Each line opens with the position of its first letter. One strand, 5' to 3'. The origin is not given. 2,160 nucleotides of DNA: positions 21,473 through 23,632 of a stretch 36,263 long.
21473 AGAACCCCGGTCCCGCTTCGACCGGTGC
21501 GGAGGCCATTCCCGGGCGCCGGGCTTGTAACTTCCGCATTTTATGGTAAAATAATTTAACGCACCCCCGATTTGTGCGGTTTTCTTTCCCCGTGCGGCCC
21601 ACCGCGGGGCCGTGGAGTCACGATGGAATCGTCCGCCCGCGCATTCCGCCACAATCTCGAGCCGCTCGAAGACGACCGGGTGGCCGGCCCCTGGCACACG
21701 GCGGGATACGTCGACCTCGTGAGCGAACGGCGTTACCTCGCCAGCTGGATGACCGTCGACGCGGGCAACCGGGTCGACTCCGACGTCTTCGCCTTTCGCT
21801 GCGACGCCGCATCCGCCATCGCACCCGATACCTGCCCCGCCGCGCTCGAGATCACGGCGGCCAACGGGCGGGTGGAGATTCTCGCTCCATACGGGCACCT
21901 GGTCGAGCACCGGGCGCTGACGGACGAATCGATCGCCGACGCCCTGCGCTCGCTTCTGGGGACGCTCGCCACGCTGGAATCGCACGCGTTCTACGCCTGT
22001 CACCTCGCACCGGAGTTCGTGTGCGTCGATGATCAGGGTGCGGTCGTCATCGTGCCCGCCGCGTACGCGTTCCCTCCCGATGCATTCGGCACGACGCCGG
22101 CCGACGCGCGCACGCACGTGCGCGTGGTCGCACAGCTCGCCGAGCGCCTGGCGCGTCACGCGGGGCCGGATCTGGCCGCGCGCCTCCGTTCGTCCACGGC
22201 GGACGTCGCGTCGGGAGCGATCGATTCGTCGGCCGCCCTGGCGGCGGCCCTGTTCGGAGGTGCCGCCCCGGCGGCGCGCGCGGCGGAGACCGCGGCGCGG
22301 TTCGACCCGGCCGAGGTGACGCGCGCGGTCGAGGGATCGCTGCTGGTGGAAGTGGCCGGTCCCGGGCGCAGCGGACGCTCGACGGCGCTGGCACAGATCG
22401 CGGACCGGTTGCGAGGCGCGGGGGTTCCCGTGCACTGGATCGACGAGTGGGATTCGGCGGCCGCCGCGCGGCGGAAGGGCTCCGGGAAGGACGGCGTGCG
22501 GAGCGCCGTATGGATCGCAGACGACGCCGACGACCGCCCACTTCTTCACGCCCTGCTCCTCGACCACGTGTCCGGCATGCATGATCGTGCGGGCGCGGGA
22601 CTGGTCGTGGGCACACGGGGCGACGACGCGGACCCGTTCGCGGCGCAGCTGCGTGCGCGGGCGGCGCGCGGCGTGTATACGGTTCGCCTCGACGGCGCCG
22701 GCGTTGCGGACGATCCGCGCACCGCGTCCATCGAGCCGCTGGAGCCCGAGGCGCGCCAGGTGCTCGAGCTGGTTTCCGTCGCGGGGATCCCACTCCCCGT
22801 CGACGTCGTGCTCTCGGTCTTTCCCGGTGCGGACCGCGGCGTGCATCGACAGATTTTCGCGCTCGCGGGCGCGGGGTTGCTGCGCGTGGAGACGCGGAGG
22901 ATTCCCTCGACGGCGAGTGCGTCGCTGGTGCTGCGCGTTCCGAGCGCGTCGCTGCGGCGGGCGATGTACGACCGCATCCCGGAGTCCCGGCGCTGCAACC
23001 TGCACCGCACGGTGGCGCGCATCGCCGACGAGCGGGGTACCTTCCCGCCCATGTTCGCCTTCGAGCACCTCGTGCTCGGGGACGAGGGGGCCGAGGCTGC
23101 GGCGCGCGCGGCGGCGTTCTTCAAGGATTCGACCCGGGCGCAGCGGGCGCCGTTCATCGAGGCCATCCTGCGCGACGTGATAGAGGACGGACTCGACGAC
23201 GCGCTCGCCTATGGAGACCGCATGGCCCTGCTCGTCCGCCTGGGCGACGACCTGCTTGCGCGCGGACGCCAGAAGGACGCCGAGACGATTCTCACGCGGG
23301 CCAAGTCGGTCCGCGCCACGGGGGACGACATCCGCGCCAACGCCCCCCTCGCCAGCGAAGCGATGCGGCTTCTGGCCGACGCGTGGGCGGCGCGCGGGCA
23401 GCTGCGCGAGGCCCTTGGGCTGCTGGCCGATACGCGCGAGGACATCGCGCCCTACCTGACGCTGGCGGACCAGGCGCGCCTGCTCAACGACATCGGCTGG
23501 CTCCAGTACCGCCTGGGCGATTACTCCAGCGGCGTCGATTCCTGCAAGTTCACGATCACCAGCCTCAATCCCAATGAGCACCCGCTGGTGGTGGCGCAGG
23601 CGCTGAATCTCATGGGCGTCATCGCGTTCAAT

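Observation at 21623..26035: Giant sigma54 activator carrying a dead-kinase-like module, a degenerate P-loop NTPase, TPRs and a GAF-like domain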

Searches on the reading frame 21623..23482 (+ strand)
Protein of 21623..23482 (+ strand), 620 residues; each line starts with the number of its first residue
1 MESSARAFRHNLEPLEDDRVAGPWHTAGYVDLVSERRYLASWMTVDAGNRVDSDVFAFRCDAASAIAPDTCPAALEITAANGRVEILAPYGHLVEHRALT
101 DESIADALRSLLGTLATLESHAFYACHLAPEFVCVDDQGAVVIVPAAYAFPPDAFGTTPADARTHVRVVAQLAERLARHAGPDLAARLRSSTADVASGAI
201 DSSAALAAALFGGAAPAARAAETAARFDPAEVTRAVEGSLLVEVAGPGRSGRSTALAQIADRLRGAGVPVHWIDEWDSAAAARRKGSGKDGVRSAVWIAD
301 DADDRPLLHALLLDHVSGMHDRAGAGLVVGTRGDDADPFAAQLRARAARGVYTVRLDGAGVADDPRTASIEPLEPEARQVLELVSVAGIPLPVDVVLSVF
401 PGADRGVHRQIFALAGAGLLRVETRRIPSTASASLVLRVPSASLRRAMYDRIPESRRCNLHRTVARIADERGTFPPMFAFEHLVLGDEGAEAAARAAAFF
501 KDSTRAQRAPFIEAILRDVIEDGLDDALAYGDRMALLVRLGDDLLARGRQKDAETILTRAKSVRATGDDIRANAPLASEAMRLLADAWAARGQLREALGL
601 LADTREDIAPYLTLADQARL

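Call 9: find_homologous_proteins(query=window:21623-23482:+, max_evalue=0.001)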
Query window:21623-23482:+ (620 aa): 2 proteins with E <= 0.001 among 8000 candidates.
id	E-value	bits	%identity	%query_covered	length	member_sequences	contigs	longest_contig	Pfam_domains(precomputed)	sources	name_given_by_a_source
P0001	6.9e-197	674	55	100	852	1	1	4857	PF14559.13,PF17874.8,PF00515.35,PF13424.13,PF13176.13,PF24885.2,PF13181.13,PF07719.24,PF13374.13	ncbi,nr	ncbi:MAG TPA: tetratricopeptide repeat protein, partial [Candidatus Krumholzibacteria bacterium]|nr:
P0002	4.5e-155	536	54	83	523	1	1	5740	-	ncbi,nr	ncbi:MAG TPA: hypothetical protein VEC56_09190, partial [Candidatus Krumholzibacteria bacterium]|nr:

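Call 14: search_solved_structures(query=A2, max_evalue=10, show_alignments=3)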
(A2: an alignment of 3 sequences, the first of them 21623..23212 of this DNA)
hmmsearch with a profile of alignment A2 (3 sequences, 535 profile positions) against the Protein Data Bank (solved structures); distinct sequences matched with E-value up to 10: 0.

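Call 16: find_encoding_contigs(protein=P0001, flank=10000)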
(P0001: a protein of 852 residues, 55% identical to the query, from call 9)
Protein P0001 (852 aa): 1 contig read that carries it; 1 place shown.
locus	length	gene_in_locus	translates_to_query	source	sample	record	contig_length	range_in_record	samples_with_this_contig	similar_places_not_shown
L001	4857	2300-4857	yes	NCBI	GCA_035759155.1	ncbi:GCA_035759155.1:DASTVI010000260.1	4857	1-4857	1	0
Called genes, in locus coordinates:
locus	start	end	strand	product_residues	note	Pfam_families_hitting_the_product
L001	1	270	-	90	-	?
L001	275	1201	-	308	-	PF03193:RsgA_GTPase, PF01926:MMR_HSR1 (faint)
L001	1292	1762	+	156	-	PF00359:PTS_EIIA_2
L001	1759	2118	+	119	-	PF02591:Zn_ribbon_9 (faint)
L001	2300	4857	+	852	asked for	PF14559:TPR_19 (faint), PF07719:TPR_2 (faint), PF13176:TPR_7 (faint), PF17874:TPR_MalT, PF13424:TPR_12, PF00515:TPR_1 (weak), PF13374:TPR_10 (weak), PF13424:TPR_12, +2 more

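Call 17: find_encoding_contigs(protein=P0002, flank=10000)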
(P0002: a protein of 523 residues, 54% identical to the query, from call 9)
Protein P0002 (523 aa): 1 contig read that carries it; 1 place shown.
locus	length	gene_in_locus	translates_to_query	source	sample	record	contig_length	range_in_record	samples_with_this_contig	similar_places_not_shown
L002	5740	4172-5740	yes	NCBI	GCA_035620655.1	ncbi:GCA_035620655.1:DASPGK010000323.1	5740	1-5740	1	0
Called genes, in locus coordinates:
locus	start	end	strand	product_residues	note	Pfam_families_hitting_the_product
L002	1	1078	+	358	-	PF08308:PEGA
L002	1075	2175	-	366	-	PF01075:Glyco_transf_9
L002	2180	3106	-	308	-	PF03193:RsgA_GTPase, PF01926:MMR_HSR1 (weak)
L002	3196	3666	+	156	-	PF00359:PTS_EIIA_2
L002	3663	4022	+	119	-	PF02591:Zn_ribbon_9 (weak)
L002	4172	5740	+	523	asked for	?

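Call 18: find_related_loci(query=A2, collection=genome_contigs, flank=10000)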
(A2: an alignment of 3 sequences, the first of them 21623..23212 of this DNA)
Query A2 (530 aa) in genome_contigs; peptide patterns used: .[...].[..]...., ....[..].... (x = any residue, [..] = any of these).
31 stretches matched a pattern; 6 encode a relative of the query (tblastn E <= 1e-3); 5 distinct loci.
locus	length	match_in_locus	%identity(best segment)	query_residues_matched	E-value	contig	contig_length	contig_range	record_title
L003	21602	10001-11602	57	1-530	2e-167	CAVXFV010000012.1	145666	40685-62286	MAG: Candidatus Latescibacteria bacterium isolate MFD02416.bin.2.66 genome assembly, contig: contig_83353, whole genome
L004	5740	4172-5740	53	1-515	6e-155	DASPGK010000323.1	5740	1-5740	MAG TPA_asm: Candidatus Krumholzibacteriia bacterium isolate SMAG_U16449 k141_1133764, whole genome shotgun sequence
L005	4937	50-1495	51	57-530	2e-134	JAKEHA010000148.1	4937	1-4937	MAG: Candidatus Latescibacterota bacterium isolate PMV_6.20 PMV_6.20.k101_515288, whole genome shotgun sequence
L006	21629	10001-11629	56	1-530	5e-174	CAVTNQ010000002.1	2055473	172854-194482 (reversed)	MAG: Candidatus Latescibacteria bacterium isolate MFD02242.bin.1.209 genome assembly, contig: contig_3930, whole genome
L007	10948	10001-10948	50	1-315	2e-84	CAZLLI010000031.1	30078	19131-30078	MAG TPA_asm: uncultured bacterium isolate SRP173033_co3_72 genome assembly, contig: NODE_1635_length_30078_cov_9.197449,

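Call 23: predict_structure(alignment_id=A2)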
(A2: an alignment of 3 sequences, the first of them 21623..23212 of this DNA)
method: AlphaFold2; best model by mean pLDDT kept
length: 530 residues; sequences in the alignment: 3
mean_pLDDT: 39.8   pTM: 0.39
mean pLDDT of the five models: 39.8, 39.5, 35.9, 35.0, 34.7
residues with pLDDT >= 90: 0; 70-90: 33; 50-70: 87; < 50: 410
segments of 3 or more residues with pLDDT < 50: 1-188, 194-371, 416-418, 426-433, 440-444, 512-530
pLDDT, mean of each block of 10 residues (from residue 1): 30 31 33 35 29 31 26 27 27 28 35 28 25 28 27 31 44 46 47 44 30 25 26 27 26 40 41 28 24 28 24 24 27 36 40 38 37 64 73 64 54 51 47 54 53 75 76 61 74 65 55 39 32
secondary structure, 60 per line:
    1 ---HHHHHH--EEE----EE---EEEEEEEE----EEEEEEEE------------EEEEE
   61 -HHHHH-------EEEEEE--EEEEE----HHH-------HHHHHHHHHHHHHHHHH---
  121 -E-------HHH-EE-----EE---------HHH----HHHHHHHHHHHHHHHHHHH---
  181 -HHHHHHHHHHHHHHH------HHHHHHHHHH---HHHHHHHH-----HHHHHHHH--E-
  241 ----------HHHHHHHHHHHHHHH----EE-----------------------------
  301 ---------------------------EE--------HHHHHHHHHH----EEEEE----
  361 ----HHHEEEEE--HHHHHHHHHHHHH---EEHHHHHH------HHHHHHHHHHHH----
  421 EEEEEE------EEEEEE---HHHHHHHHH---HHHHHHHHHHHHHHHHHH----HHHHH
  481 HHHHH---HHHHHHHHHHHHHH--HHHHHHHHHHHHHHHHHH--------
elements in order: H4-9 E12-14 E24-31 E36-43 E56-60 H62-66 E74-79 E82-86 H101-117 H159-177 H182-196 H203-212 H216-223 H229-236 H251-265 H338-347 E352-356 E368-372 H375-387 H393-398 H405-416 E421-426 E433-438 H442-450 H454-471 H476-485 H489-502 H505-522

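Call 25: search_protein_representatives(alignment_id=A2)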
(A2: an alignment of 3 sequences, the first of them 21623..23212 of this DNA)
Query: 3 sequences, 535 profile positions. Proteins with E-value up to 0.001 (for the whole library): 44; up to 1e-10: 31; up to 1e-30: 11. The best 44 are listed.
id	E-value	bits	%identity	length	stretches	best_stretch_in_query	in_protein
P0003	9.5e-189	644.9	-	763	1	1-535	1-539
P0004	8.2e-156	536.2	-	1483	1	1-535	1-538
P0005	4.5e-84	299.4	-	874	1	63-535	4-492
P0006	1.5e-76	274.6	-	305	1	1-298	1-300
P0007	6.5e-61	223.0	-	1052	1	111-535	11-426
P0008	4.2e-58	213.7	-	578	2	8-380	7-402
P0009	7.1e-54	199.8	-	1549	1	8-528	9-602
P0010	1.6e-50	188.7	-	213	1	1-203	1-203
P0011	5.9e-40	153.8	-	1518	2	369-535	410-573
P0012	2.6e-33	131.9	-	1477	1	7-520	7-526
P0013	8.0e-32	127.0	-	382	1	4-320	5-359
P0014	1.6e-29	119.4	-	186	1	3-172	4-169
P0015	4.7e-29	117.8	-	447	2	9-153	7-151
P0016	6.9e-29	117.3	-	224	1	7-211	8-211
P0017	4.3e-27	111.4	-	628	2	373-522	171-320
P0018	7.8e-27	110.5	-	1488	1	8-529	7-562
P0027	2.6e-17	79.1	-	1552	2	362-532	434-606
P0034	2.1e-09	53.0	-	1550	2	371-501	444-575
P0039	1.3e-05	40.5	-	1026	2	207-285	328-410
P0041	6.6e-05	38.1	-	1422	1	339-512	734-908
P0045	5.1e-04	35.2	-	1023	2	371-500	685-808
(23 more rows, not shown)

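Call 26: search_protein_families(library=pfam, proteins=[P0009, P0011, P0012, P0018, P0027, P0034], max_evalue=0.01)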
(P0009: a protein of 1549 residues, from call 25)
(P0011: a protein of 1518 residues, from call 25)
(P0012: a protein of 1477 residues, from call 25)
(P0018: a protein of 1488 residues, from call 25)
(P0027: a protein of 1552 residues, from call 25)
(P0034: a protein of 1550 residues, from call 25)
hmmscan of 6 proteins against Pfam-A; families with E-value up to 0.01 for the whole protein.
P0009 (1549 aa): 24 families
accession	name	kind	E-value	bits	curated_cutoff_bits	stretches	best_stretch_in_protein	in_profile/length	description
PF00158.32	Sigma54_activat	-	7e-64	215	20.2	1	1226-1392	1-167/168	Sigma-54 interaction domain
PF13424.12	TPR_12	-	2.9e-41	139.9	30.1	5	740-810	4-76/77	Tetratricopeptide repeat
PF07719.23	TPR_2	-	9.2e-26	88.2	27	2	901-928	3-30/34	Tetratricopeptide repeat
PF14532.12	Sigma54_activ_2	-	1.6e-21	77.4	25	1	1227-1397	1-138/138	Sigma-54 interaction domain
PF25601.1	AAA_lid_14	-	2.4e-20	72.6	27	1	1398-1475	1-78/87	AAA+ ATPase lid domain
PF17874.7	TPR_MalT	-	2.3e-19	70.3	45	2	712-880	14-182/336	MalT-like TPR region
PF00515.34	TPR_1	-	9e-18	63.7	27.8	2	779-809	1-31/34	Tetratricopeptide repeat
PF13374.12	TPR_10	-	2.2e-17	62.9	27.5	2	740-773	3-36/42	Tetratricopeptide repeat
PF13181.12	TPR_8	-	1.2e-14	53.5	25.7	0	740-769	2-31/34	Tetratricopeptide repeat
PF13191.12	AAA_16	-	3.2e-10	41.2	32.6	1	1226-1293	2-67/167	AAA ATPase domain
PF13176.12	TPR_7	-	2.1e-08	34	27.9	0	782-815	2-35/36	Tetratricopeptide repeat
PF13432.12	TPR_16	-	2.5e-08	34.6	32.7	0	864-927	2-59/65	Tetratricopeptide repeat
PF24885.1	TPR_NPHP3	-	1.3e-07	31.8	100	1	734-818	137-222/239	Nephrocystin-3 TPR domain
PF07728.20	AAA_5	-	1.5e-07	31.9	22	1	1250-1368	2-123/139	AAA domain (dynein-related subfamily)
PF00493.29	MCM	-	2.9e-05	23.7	23.3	1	1238-1369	49-174/224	MCM P-loop domain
PF13185.12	GAF_2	-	0.0012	19.5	28.6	1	1061-1188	3-132/136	GAF domain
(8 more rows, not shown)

P0011 (1518 aa): 39 families (the best 25 are shown)
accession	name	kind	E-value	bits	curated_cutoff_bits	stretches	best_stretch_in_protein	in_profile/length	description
PF00158.32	Sigma54_activat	-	2.3e-63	213.3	20.2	1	1189-1355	1-167/168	Sigma-54 interaction domain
PF13424.12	TPR_12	-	2.7e-32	111.2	30.1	2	702-772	4-76/77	Tetratricopeptide repeat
PF14532.12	Sigma54_activ_2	-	2.7e-21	76.7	25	1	1190-1360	1-138/138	Sigma-54 interaction domain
PF25601.1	AAA_lid_14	-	2.6e-20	72.5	27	1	1361-1443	1-83/87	AAA+ ATPase lid domain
PF00515.34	TPR_1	-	2.9e-20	71.6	27.8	2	743-770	3-30/34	Tetratricopeptide repeat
PF07719.23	TPR_2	-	5.4e-20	70.2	27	3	743-770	3-30/34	Tetratricopeptide repeat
PF13176.12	TPR_7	-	3.4e-14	52.1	27.9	1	744-776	2-34/36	Tetratricopeptide repeat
PF13181.12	TPR_8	-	1.5e-11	43.9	25.7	1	742-772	2-32/34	Tetratricopeptide repeat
PF13191.12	AAA_16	-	3e-11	44.5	32.6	1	1189-1252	2-71/167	AAA ATPase domain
PF13374.12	TPR_10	-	1.8e-10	40.9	27.5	1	741-773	2-34/42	Tetratricopeptide repeat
PF07728.20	AAA_5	-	4.2e-09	37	22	1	1213-1332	2-124/139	AAA domain (dynein-related subfamily)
PF13401.12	AAA_22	-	8.9e-09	36.2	27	1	262-305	4-46/130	AAA domain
PF13432.12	TPR_16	-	1e-08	35.9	32.7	0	785-852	1-62/65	Tetratricopeptide repeat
PF10516.15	SHNi-TPR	-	3.2e-07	30.2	21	0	821-850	1-30/38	SHNi-TPR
PF20720.3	nSTAND3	-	4.8e-07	30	27.2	1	254-296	8-50/155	Novel STAND NTPase 3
PF13185.12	GAF_2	-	0.00032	21.4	28.6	1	1026-1153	4-135/136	GAF domain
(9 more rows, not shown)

P0012 (1477 aa): 37 families (the best 25 are shown)
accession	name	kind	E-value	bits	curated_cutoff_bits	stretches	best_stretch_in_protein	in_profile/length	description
PF00158.32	Sigma54_activat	-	3.9e-65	219.1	20.2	1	1155-1321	1-167/168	Sigma-54 interaction domain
PF13424.12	TPR_12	-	5e-36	123.2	30.1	3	670-743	2-77/77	Tetratricopeptide repeat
PF07719.23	TPR_2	-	4.1e-26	89.3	27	2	671-701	1-31/34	Tetratricopeptide repeat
PF25601.1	AAA_lid_14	-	2e-22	79.3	27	1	1327-1408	1-82/87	AAA+ ATPase lid domain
PF00515.34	TPR_1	-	1.8e-21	75.5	27.8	2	711-742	1-32/34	Tetratricopeptide repeat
PF13374.12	TPR_10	-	2.6e-21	75.4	27.5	3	751-783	2-34/42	Tetratricopeptide repeat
PF13181.12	TPR_8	-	8.5e-20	69.6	25.7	2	671-703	1-33/34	Tetratricopeptide repeat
PF14532.12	Sigma54_activ_2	-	4.7e-18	66.2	25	1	1157-1326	2-138/138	Sigma-54 interaction domain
PF13176.12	TPR_7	-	2.4e-17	61.9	27.9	3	714-748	2-36/36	Tetratricopeptide repeat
PF17874.7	TPR_MalT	-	2.3e-15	57.1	45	1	643-891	13-260/336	MalT-like TPR region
PF24885.1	TPR_NPHP3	-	3.8e-13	49.8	100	1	628-747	96-219/239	Nephrocystin-3 TPR domain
PF13432.12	TPR_16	-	9.1e-12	45.6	32.7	0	602-652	8-52/65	Tetratricopeptide repeat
PF25068.1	ARM_TT21_4th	-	4.6e-10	40.4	30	1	726-820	14-102/153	Tetratricopeptide repeat protein 21 forth ARM domain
PF07728.20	AAA_5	-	5.3e-09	36.6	22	1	1179-1298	2-124/139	AAA domain (dynein-related subfamily)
PF13428.12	TPR_14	-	5.3e-09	36.3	23.5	0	755-787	5-37/44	Tetratricopeptide repeat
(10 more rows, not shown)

P0018 (1488 aa): 33 families (the best 25 are shown)
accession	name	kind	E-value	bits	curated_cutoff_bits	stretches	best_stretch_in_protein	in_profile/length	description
PF00158.32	Sigma54_activat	-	3.2e-64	216.1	20.2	1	1165-1331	1-167/168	Sigma-54 interaction domain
PF13424.12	TPR_12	-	1.4e-35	121.8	30.1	4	694-767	2-77/77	Tetratricopeptide repeat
PF00515.34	TPR_1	-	7.1e-23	79.9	27.8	2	737-765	3-31/34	Tetratricopeptide repeat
PF25601.1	AAA_lid_14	-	2.3e-22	79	27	1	1337-1416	1-80/87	AAA+ ATPase lid domain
PF07719.23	TPR_2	-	4.6e-22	76.7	27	2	737-764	3-30/34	Tetratricopeptide repeat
PF14532.12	Sigma54_activ_2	-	1.8e-20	74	25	1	1166-1336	1-138/138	Sigma-54 interaction domain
PF13181.12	TPR_8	-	1.7e-17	62.4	25.7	0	736-767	2-33/34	Tetratricopeptide repeat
PF17874.7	TPR_MalT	-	5e-17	62.6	45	1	665-961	11-306/336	MalT-like TPR region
PF13374.12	TPR_10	-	4.3e-15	55.6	27.5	1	735-767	2-34/42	Tetratricopeptide repeat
PF13176.12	TPR_7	-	6.3e-10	38.8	27.9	1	738-770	2-34/36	Tetratricopeptide repeat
PF07728.20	AAA_5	-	1.1e-08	35.7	22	1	1189-1313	2-126/139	AAA domain (dynein-related subfamily)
PF02954.25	HTH_8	-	6.4e-08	32.7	22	1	1462-1484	20-42/42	Bacterial regulatory protein, Fis family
PF13191.12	AAA_16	-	1.3e-06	29.5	32.6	1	1165-1237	2-81/167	AAA ATPase domain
PF13432.12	TPR_16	-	5.8e-06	27.1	32.7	2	627-683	9-59/65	Tetratricopeptide repeat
PF00004.35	AAA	-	6.4e-06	27.1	21.2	1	1189-1322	1-127/131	ATPase family associated with various cellular activities (AAA)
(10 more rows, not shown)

P0027 (1552 aa): 22 families
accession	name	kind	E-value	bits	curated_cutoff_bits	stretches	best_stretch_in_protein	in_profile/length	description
PF00158.32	Sigma54_activat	-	1.1e-65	220.8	20.2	1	1227-1393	1-167/168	Sigma-54 interaction domain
PF13424.12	TPR_12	-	1e-29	103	30.1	3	735-808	1-76/77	Tetratricopeptide repeat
PF25601.1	AAA_lid_14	-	1.9e-27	95.3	27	1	1399-1482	1-84/87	AAA+ ATPase lid domain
PF00515.34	TPR_1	-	2.3e-21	75.1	27.8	2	777-807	1-31/34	Tetratricopeptide repeat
PF14532.12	Sigma54_activ_2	-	8.6e-19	68.6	25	1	1228-1398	1-138/138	Sigma-54 interaction domain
PF17874.7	TPR_MalT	-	6.4e-17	62.3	45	2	743-888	46-192/336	MalT-like TPR region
PF07719.23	TPR_2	-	9e-16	57.1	27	2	779-808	3-32/34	Tetratricopeptide repeat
PF13374.12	TPR_10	-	5.1e-12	45.8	27.5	1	777-810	2-35/42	Tetratricopeptide repeat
PF13181.12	TPR_8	-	2.4e-09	37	25.7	1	779-808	3-32/34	Tetratricopeptide repeat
PF13176.12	TPR_7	-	3e-09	36.7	27.9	0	748-772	10-34/36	Tetratricopeptide repeat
PF13492.12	GAF_3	-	3.5e-06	27.9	27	1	1058-1193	2-128/129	GAF domain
PF01590.32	GAF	-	4e-06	27.8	22.4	1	1057-1191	1-132/133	GAF domain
PF02954.25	HTH_8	-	5.6e-06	26.4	22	1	1507-1546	2-42/42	Bacterial regulatory protein, Fis family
PF10602.15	RPN7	-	2.6e-05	24.4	29.6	0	857-944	36-120/174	26S proteasome subunit RPN7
PF07728.20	AAA_5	-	6.1e-05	23.5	22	1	1251-1369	2-123/139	AAA domain (dynein-related subfamily)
PF13185.12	GAF_2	-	0.0099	16.5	28.6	0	1056-1193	2-136/136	GAF domain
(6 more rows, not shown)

P0034 (1550 aa): 27 families (the best 25 are shown)
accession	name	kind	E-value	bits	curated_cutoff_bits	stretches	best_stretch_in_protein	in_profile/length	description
PF00158.32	Sigma54_activat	-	1.9e-67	226.6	20.2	1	1227-1393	1-167/168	Sigma-54 interaction domain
PF25601.1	AAA_lid_14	-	5.5e-26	90.7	27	1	1399-1481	1-83/87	AAA+ ATPase lid domain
PF13424.12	TPR_12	-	3.6e-25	88.4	30.1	2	736-808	2-76/77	Tetratricopeptide repeat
PF14532.12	Sigma54_activ_2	-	5.4e-21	75.7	25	1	1228-1398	1-138/138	Sigma-54 interaction domain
PF00515.34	TPR_1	-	1.2e-19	69.7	27.8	2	777-809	1-33/34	Tetratricopeptide repeat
PF07719.23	TPR_2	-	2.1e-19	68.4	27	2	778-808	2-32/34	Tetratricopeptide repeat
PF13181.12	TPR_8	-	9.6e-14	50.7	25.7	2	738-769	2-33/34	Tetratricopeptide repeat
PF17874.7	TPR_MalT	-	7e-13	49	45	1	739-960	42-263/336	MalT-like TPR region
PF13374.12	TPR_10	-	1.5e-12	47.5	27.5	1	776-809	1-34/42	Tetratricopeptide repeat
PF13176.12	TPR_7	-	9.1e-11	41.4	27.9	0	780-811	2-33/36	Tetratricopeptide repeat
PF07728.20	AAA_5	-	1.2e-08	35.5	22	1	1251-1369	2-123/139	AAA domain (dynein-related subfamily)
PF01590.32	GAF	-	4e-08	34.3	22.4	1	1057-1191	1-132/133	GAF domain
PF13492.12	GAF_3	-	4.4e-06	27.6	27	1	1057-1194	1-129/129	GAF domain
PF10602.15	RPN7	-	4.5e-06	26.9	29.6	0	615-647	38-70/174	26S proteasome subunit RPN7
PF13414.12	TPR_11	-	3.7e-05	23.8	26.8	0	784-827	1-38/42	TPR repeat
PF13185.12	GAF_2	-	0.0035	18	28.6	0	1138-1193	82-136/136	GAF domain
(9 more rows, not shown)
